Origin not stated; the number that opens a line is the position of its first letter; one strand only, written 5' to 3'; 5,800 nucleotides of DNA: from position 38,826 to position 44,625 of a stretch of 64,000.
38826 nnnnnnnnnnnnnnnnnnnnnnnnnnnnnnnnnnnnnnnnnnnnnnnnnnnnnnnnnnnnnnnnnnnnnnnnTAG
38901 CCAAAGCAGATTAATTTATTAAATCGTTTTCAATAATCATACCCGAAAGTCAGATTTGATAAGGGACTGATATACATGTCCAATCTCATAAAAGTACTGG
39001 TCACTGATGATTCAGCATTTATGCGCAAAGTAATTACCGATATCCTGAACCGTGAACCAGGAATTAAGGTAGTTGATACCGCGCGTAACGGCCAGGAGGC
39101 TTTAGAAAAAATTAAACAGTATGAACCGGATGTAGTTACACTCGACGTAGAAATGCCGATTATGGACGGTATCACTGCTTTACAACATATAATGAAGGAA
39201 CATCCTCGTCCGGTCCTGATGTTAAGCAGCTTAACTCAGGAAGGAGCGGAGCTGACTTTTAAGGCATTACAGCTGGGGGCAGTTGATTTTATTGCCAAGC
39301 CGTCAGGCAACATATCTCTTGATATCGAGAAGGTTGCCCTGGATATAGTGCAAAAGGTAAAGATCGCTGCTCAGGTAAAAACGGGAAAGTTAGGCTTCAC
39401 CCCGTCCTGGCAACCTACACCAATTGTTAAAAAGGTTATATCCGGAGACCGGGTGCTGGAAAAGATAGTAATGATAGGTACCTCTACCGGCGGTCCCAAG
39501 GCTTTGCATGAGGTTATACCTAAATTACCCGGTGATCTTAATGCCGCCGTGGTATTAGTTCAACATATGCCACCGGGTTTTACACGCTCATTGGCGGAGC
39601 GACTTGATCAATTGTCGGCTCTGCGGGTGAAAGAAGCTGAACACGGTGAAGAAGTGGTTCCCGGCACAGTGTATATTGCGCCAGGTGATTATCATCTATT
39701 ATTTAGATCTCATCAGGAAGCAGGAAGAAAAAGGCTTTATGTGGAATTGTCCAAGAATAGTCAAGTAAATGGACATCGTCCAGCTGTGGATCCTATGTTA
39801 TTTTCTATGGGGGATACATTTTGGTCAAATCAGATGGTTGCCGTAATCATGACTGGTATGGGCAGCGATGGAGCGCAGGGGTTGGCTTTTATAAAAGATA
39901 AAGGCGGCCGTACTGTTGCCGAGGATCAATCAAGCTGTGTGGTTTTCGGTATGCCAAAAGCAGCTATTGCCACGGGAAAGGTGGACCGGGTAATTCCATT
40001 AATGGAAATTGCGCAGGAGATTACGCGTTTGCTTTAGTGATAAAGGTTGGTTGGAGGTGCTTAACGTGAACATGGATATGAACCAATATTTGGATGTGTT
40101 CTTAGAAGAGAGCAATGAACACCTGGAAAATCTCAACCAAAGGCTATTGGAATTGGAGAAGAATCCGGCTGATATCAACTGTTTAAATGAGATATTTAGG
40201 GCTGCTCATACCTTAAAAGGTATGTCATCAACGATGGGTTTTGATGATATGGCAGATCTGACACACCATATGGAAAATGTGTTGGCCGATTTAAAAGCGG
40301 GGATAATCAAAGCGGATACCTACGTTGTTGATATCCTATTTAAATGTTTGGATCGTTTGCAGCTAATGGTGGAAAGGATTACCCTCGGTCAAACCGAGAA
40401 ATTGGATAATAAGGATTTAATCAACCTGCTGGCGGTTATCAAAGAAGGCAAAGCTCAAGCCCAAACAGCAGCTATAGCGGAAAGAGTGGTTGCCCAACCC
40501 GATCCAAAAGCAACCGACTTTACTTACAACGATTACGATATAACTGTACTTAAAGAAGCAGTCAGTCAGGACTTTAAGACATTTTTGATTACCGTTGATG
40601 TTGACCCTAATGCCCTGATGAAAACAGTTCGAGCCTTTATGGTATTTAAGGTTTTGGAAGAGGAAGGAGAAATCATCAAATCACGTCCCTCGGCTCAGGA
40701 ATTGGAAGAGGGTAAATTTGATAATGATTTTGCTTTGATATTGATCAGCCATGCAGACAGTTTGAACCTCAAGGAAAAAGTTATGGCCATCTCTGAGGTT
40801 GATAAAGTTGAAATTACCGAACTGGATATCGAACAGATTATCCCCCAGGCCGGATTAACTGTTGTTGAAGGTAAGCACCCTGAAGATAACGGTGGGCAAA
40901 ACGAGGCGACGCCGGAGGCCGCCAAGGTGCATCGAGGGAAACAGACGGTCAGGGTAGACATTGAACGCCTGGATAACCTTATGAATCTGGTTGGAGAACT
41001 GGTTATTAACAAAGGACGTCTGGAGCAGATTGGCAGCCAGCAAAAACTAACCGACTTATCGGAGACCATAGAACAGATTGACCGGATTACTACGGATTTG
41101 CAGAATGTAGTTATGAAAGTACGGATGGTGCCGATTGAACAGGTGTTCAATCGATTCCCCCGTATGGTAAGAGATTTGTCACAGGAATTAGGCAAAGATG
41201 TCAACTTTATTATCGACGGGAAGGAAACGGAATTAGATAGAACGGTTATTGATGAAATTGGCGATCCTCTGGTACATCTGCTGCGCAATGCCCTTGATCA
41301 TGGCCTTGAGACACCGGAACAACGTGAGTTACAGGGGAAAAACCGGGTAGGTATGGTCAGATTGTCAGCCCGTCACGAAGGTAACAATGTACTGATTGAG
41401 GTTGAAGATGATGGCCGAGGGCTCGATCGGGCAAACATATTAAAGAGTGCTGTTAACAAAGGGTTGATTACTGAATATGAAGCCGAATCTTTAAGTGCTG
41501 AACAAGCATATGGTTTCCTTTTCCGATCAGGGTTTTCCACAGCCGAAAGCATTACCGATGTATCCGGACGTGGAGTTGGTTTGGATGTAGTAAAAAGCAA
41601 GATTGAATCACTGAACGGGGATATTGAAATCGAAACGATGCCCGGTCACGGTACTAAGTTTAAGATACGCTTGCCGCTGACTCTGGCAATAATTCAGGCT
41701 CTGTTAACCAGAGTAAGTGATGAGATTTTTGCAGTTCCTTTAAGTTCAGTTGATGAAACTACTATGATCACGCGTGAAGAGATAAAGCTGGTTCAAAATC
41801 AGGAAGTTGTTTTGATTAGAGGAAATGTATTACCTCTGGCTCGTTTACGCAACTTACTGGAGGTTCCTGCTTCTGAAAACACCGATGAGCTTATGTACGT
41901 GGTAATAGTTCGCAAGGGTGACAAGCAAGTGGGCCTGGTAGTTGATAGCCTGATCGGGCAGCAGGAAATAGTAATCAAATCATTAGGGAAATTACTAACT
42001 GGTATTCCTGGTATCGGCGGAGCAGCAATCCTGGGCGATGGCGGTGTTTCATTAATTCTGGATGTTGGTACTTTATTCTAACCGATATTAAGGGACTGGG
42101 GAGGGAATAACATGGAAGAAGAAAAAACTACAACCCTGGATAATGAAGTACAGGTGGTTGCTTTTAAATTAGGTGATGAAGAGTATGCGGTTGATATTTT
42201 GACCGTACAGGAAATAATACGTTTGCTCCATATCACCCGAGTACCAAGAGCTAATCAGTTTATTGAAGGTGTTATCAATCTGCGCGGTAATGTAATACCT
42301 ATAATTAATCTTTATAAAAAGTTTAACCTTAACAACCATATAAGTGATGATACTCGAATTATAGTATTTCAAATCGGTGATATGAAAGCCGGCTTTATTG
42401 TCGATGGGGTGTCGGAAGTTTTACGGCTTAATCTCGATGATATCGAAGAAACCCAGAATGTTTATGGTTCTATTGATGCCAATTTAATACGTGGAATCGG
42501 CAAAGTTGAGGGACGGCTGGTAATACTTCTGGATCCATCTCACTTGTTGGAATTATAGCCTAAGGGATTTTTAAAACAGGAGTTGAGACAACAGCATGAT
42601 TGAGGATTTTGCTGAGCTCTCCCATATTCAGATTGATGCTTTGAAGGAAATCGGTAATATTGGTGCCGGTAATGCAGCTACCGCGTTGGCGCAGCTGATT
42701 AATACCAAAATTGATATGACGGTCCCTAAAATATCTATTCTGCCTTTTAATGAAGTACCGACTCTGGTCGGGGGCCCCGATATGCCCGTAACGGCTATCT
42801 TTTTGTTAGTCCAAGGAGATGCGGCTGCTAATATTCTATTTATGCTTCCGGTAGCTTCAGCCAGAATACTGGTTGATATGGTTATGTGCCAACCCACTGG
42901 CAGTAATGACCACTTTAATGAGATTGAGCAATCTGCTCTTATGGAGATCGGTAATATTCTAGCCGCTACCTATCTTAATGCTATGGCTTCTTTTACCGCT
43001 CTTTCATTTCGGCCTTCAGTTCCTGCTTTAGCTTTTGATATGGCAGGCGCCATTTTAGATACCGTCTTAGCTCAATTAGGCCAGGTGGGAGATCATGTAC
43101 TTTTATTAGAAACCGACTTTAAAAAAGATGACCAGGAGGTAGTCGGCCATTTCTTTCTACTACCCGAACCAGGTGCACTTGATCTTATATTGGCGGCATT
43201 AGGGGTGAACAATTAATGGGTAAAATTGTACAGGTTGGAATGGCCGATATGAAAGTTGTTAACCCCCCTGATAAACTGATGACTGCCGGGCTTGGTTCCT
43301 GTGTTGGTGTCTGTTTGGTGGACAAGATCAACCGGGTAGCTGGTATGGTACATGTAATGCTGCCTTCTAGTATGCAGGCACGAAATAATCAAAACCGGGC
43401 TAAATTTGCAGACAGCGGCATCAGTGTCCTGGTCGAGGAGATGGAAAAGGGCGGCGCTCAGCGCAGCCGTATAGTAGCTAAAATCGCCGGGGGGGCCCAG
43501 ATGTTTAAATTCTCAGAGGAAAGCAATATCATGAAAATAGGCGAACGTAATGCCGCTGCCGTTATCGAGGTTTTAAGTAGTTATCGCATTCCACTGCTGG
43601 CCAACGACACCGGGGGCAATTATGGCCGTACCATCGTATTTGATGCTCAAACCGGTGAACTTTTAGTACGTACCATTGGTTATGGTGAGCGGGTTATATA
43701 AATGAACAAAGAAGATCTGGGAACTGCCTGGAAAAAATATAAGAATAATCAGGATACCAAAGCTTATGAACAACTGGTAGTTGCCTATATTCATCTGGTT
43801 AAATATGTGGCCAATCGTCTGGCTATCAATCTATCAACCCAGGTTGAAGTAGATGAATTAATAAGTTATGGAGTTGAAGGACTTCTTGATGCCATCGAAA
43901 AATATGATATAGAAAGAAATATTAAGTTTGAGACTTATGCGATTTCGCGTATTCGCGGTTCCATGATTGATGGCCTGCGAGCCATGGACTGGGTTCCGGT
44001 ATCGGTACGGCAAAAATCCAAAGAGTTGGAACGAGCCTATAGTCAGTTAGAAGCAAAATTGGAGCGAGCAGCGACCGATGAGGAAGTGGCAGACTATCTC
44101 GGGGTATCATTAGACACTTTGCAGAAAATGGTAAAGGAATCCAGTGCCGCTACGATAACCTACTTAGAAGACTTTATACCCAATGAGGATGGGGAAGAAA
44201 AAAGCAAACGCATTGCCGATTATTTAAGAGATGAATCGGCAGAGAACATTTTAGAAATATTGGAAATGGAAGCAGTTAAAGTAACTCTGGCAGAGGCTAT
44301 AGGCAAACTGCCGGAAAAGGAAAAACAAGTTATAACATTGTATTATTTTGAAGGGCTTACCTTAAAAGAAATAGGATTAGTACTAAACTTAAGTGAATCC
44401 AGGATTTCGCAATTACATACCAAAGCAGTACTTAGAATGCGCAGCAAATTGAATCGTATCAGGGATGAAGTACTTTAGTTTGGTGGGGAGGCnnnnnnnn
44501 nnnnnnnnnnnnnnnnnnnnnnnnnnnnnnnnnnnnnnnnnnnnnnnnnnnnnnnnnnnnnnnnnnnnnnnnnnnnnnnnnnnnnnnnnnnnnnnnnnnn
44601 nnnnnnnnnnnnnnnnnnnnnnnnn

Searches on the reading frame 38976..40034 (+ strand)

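Call 23: search_protein_families(library=pfam, proteins=[window:38976-40034:+], max_evalue=0.000001)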
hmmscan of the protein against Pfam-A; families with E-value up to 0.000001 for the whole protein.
window:38976-40034:+ (353 aa): 2 families
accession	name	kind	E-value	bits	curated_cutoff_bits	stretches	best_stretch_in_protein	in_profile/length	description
PF01339.22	CheB_methylest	-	9.7e-69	231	24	1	165-349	1-174/174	CheB methylesterase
PF00072.30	Response_reg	-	1.9e-24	86.4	30.2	1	7-111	1-102/111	Response regulator receiver domain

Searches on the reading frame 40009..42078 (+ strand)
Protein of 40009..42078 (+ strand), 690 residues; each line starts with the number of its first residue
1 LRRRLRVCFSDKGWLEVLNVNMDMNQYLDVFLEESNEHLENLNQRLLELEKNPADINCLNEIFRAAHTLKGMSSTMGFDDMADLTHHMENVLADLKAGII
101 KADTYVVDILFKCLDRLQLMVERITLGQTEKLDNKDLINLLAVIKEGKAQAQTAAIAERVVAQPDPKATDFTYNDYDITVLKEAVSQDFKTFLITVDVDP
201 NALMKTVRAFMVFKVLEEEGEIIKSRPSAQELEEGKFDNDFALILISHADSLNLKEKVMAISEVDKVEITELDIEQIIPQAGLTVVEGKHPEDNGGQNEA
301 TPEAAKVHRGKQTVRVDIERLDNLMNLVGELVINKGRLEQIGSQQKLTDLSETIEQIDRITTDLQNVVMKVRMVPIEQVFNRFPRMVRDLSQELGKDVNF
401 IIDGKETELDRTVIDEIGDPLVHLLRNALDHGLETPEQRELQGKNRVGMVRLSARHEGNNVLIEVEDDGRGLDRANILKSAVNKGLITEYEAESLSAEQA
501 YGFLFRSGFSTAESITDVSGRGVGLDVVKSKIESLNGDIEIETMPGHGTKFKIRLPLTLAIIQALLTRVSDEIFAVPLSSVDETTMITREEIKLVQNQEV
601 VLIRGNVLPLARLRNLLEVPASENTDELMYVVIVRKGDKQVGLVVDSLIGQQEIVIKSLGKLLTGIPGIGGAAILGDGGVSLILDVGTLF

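Call 23: search_protein_families(library=pfam, proteins=[window:40009-42078:+], max_evalue=0.000001)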
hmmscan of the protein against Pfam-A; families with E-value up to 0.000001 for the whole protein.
window:40009-42078:+ (690 aa): 5 families
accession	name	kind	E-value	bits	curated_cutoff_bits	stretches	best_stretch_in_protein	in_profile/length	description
PF01584.24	CheW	-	3.1e-27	95.3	23.5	1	563-689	1-133/138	CheW-like domain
PF07194.16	P2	-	4.2e-26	91.3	23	1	192-271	2-81/81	P2 response regulator binding domain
PF02895.20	H-kinase_dim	-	7e-20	71.7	23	1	312-371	2-68/68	Signal transducing histidine kinase, homodimeric domain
PF01627.28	Hpt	-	1.4e-18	67.3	24.6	1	26-122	1-79/84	Hpt domain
PF02518.31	HATPase_c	-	8.6e-18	65.2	26.4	1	419-558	4-110/111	Histidine kinase-, DNA gyrase B-, and HSP90-like ATPase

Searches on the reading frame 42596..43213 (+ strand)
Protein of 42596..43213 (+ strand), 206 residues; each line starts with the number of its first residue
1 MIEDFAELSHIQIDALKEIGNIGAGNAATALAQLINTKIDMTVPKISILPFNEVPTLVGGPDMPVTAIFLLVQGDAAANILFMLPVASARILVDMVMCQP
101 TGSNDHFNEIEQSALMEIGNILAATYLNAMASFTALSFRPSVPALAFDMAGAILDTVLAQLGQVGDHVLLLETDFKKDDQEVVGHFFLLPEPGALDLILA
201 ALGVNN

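Call 23: search_protein_families(library=pfam, proteins=[window:42596-43213:+], max_evalue=0.000001)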
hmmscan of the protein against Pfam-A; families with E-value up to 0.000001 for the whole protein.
window:42596-43213:+ (206 aa): 1 family
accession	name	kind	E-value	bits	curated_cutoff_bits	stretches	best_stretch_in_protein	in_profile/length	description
PF04509.17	CheC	-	4.3e-26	91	22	2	12-48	2-38/38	CheC-like family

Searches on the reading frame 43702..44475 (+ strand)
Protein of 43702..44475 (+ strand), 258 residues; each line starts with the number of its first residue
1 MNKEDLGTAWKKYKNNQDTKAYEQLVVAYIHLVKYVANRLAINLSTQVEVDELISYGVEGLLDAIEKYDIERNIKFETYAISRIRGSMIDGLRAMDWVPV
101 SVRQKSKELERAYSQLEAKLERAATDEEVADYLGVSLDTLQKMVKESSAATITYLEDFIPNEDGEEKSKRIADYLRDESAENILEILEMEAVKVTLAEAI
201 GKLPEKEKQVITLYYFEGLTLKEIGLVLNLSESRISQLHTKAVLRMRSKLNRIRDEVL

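Call 23: search_protein_families(library=pfam, proteins=[window:43702-44475:+], max_evalue=0.000001)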
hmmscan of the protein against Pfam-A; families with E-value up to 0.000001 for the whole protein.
window:43702-44475:+ (258 aa): 4 families
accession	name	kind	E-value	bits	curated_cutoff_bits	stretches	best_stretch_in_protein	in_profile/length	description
PF04545.22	Sigma70_r4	-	5.8e-20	71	24.1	1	199-247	1-49/50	Sigma-70, region 4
PF04542.20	Sigma70_r2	-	1.1e-13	51.1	24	1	25-97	1-70/71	Sigma-70 region 2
PF08281.18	Sigma70_r4_2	-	2.8e-13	49.7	25.7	1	196-245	4-53/54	Sigma-70, region 4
PF04539.22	Sigma70_r3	-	7.7e-07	29.6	25.3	0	106-155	3-52/78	Sigma-70 region 3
